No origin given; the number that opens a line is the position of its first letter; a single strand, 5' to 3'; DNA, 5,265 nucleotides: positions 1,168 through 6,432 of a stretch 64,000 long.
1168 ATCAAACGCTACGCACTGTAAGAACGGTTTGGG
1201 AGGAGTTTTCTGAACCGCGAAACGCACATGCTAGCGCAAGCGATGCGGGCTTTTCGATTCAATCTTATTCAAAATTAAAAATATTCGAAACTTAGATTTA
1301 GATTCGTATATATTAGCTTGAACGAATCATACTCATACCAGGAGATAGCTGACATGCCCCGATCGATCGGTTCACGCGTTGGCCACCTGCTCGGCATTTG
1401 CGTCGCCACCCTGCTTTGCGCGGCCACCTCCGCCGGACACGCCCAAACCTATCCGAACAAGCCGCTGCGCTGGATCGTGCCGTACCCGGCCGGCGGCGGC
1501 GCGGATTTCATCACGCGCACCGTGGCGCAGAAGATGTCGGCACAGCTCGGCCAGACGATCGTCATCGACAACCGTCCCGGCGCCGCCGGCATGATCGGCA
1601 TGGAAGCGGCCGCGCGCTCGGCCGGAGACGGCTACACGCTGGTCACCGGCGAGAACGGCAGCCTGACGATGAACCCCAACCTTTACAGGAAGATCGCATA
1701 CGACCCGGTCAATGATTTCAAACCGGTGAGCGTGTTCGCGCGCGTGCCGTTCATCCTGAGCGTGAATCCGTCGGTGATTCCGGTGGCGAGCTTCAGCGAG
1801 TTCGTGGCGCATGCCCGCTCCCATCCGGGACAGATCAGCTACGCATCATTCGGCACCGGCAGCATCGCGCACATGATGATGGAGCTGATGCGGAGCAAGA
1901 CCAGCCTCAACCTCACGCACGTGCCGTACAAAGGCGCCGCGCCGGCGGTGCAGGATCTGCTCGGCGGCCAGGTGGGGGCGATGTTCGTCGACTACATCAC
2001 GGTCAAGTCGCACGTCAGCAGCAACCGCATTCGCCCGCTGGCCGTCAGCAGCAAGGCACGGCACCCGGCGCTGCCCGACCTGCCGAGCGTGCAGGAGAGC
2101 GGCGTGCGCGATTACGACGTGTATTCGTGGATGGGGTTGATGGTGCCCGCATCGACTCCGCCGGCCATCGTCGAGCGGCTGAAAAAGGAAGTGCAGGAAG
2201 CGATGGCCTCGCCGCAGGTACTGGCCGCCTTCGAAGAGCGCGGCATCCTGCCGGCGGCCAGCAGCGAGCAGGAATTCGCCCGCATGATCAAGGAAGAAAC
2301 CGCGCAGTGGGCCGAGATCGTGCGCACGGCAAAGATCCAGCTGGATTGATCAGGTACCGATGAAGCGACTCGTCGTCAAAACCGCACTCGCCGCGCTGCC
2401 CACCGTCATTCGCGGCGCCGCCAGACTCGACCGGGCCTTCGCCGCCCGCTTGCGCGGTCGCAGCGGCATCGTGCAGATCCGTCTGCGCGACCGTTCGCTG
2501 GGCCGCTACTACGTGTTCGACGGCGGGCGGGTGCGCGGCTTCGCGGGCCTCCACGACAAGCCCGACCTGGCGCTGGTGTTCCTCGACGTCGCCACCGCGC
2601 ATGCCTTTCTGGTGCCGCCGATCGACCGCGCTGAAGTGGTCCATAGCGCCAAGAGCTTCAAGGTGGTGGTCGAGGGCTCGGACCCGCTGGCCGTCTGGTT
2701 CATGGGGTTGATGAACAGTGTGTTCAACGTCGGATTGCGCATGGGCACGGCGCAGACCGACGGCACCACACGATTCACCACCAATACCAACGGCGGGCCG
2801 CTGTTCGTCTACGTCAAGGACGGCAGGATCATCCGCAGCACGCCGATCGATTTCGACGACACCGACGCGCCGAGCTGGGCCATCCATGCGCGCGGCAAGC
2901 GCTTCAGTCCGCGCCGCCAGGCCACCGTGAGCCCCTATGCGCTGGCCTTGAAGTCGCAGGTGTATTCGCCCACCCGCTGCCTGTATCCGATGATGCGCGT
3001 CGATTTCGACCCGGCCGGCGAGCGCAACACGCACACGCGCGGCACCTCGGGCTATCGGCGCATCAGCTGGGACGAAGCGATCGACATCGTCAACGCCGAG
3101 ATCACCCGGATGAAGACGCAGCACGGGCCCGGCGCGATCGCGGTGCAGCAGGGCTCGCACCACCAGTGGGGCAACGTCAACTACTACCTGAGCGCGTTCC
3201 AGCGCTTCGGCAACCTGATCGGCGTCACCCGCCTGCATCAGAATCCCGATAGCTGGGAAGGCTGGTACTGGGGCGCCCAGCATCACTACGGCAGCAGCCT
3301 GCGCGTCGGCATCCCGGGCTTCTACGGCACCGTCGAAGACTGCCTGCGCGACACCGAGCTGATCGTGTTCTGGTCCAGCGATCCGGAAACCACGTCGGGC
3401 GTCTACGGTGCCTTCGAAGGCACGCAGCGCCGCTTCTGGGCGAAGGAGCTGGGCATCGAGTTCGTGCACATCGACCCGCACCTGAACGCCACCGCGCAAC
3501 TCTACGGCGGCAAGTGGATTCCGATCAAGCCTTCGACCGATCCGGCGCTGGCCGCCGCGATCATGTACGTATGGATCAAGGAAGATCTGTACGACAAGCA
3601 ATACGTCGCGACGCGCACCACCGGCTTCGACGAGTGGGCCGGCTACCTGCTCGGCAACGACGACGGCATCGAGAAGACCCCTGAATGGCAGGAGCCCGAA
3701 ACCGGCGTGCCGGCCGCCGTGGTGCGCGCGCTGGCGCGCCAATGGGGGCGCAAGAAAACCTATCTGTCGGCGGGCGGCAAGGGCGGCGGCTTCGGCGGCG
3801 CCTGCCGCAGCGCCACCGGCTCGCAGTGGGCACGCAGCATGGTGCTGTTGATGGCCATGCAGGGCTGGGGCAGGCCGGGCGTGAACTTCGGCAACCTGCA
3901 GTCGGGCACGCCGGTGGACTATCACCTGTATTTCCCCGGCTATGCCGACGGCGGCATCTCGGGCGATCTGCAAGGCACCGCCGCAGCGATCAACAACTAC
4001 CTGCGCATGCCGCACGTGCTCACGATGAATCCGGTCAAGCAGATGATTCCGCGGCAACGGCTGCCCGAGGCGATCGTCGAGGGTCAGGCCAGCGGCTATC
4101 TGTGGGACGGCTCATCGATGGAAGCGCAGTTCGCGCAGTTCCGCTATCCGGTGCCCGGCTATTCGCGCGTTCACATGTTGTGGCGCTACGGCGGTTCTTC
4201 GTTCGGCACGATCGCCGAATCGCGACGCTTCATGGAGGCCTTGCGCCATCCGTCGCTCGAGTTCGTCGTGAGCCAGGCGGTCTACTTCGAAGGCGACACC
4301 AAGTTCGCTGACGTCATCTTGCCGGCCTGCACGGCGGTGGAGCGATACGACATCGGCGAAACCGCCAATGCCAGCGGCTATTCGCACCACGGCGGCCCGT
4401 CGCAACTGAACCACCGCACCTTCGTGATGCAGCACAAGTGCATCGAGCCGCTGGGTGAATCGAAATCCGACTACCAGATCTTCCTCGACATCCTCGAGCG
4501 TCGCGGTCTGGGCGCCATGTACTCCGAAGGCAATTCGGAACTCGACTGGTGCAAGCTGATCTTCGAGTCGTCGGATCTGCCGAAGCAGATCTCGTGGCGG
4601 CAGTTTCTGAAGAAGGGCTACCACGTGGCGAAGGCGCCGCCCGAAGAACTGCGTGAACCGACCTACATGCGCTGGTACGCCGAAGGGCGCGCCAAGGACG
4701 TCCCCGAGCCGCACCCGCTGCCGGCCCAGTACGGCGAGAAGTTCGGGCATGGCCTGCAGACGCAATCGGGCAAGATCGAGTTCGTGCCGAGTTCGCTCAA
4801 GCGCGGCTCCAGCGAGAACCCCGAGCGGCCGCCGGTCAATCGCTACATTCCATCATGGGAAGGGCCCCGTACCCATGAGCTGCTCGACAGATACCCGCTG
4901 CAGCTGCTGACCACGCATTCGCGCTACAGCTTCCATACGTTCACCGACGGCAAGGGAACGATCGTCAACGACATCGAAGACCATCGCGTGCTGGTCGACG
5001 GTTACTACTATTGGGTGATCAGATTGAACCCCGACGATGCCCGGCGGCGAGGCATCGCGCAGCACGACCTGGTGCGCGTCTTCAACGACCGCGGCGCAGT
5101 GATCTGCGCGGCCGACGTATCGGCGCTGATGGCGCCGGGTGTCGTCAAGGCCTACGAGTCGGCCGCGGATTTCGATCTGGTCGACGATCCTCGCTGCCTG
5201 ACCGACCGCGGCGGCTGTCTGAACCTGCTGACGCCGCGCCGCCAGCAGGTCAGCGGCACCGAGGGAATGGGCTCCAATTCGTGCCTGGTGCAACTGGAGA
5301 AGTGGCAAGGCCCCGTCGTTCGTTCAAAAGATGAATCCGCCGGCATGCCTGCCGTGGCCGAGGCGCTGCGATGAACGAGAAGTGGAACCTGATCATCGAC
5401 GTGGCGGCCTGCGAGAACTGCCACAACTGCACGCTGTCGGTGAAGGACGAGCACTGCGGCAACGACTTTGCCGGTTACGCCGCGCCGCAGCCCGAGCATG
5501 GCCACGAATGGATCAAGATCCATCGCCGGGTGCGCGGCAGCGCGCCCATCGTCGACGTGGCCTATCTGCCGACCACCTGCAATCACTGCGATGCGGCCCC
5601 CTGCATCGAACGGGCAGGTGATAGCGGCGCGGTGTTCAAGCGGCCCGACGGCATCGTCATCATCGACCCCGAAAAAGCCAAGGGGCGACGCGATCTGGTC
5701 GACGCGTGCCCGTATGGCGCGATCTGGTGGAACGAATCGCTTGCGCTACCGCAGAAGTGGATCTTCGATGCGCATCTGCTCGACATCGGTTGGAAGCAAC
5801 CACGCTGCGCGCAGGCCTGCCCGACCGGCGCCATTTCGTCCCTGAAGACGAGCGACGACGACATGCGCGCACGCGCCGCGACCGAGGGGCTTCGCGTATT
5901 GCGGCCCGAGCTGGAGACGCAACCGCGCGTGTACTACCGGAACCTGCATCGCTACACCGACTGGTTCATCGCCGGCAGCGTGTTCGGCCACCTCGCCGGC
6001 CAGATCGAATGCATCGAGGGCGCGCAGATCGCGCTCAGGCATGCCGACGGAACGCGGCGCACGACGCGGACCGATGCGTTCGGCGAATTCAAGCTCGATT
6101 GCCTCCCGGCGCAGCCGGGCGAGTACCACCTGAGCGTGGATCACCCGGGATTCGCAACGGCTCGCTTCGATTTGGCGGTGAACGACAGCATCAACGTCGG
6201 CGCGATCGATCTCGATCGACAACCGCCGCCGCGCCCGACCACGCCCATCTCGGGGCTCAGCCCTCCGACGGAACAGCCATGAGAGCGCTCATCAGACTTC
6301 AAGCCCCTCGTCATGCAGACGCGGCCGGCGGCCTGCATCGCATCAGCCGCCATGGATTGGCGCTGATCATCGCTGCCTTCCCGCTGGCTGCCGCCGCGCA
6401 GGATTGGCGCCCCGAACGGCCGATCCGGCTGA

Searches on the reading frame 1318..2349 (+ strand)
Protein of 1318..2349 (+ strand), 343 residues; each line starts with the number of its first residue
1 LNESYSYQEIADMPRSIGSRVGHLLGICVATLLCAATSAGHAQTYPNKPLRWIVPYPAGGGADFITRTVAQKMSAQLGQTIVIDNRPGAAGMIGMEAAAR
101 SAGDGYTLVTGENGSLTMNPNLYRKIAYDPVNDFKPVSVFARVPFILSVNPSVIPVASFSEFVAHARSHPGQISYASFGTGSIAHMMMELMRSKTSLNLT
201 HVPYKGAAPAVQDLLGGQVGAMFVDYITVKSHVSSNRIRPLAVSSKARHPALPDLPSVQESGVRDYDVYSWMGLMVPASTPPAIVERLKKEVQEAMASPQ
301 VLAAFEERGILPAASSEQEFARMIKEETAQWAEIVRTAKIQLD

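Call 61: search_protein_families(library=pfam, proteins=[window:1318-2349:+], max_evalue=0.00001)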
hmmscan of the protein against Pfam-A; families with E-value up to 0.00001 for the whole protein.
window:1318-2349:+ (343 aa): 1 family
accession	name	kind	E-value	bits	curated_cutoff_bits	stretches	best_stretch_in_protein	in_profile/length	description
PF03401.19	TctC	-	1.3e-75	254.9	27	1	65-337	1-271/274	Tripartite tricarboxylate transporter family receptor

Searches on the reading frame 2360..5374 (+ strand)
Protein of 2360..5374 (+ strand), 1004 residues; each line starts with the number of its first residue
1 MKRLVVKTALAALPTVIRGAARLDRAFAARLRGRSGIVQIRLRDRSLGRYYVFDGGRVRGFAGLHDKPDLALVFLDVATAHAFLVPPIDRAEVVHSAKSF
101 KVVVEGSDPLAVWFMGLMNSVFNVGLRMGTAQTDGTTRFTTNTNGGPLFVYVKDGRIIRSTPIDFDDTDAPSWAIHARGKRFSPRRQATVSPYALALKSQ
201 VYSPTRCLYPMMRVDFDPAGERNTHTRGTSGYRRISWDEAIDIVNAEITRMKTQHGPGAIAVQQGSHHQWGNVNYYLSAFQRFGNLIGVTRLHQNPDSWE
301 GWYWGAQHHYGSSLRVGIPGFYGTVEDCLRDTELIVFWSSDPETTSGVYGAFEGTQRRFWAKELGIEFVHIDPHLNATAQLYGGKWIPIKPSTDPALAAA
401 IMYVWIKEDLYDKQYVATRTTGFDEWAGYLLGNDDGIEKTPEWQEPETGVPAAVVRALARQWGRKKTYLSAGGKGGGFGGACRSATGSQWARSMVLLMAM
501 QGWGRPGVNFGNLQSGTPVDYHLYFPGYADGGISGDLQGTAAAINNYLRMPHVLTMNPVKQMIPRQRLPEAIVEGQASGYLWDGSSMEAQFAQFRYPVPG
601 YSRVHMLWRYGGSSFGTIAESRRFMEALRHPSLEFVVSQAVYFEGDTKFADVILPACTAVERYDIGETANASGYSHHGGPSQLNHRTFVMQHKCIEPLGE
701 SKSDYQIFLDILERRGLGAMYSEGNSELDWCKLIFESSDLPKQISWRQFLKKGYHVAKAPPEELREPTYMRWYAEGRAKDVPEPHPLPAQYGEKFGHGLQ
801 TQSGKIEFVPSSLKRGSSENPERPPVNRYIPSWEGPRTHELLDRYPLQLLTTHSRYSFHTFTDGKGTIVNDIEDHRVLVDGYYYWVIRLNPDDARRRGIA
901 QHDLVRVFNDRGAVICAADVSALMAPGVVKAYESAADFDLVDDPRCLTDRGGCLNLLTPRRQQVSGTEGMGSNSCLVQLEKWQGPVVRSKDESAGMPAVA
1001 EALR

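Call 61: search_protein_families(library=pfam, proteins=[window:2360-5374:+], max_evalue=0.00001)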
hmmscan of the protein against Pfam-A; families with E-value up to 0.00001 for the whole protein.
window:2360-5374:+ (1004 aa): 3 families
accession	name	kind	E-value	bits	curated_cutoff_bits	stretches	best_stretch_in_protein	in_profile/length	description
PF00384.28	Molybdopterin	-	4.6e-30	105.3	24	1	206-714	1-353/353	Molybdopterin oxidoreductase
PF21423.2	AhtL-like_1st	-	2.3e-28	98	27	1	146-199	1-54/55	Pyrogallol hydroxytransferase large subunit-like, domain 1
PF01568.27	Molydop_binding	-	2e-15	57.2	26.8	1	885-967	30-103/110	Molydopterin dinucleotide binding domain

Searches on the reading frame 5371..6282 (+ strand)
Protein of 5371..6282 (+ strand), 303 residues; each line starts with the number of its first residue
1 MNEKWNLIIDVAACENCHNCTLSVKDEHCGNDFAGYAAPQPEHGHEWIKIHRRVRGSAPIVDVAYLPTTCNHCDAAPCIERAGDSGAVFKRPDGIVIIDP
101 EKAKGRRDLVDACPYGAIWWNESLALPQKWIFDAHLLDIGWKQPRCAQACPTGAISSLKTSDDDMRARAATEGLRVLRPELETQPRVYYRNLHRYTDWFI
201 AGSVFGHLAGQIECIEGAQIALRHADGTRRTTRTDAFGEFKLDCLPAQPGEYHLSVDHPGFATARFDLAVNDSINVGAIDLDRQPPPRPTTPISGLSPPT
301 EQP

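Call 61: search_protein_families(library=pfam, proteins=[window:5371-6282:+], max_evalue=0.00001)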
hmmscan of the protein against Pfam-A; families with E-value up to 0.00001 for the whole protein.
window:5371-6282:+ (303 aa): 2 families
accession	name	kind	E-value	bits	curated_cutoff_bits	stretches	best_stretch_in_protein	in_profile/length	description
PF13247.11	Fer4_11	-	7.9e-20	71.4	26.2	1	61-156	1-96/100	4Fe-4S dicluster domain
PF13620.12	CarboxypepD_reg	-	1.4e-10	41.8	32.3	1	213-271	12-70/82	Carboxypeptidase regulatory-like domain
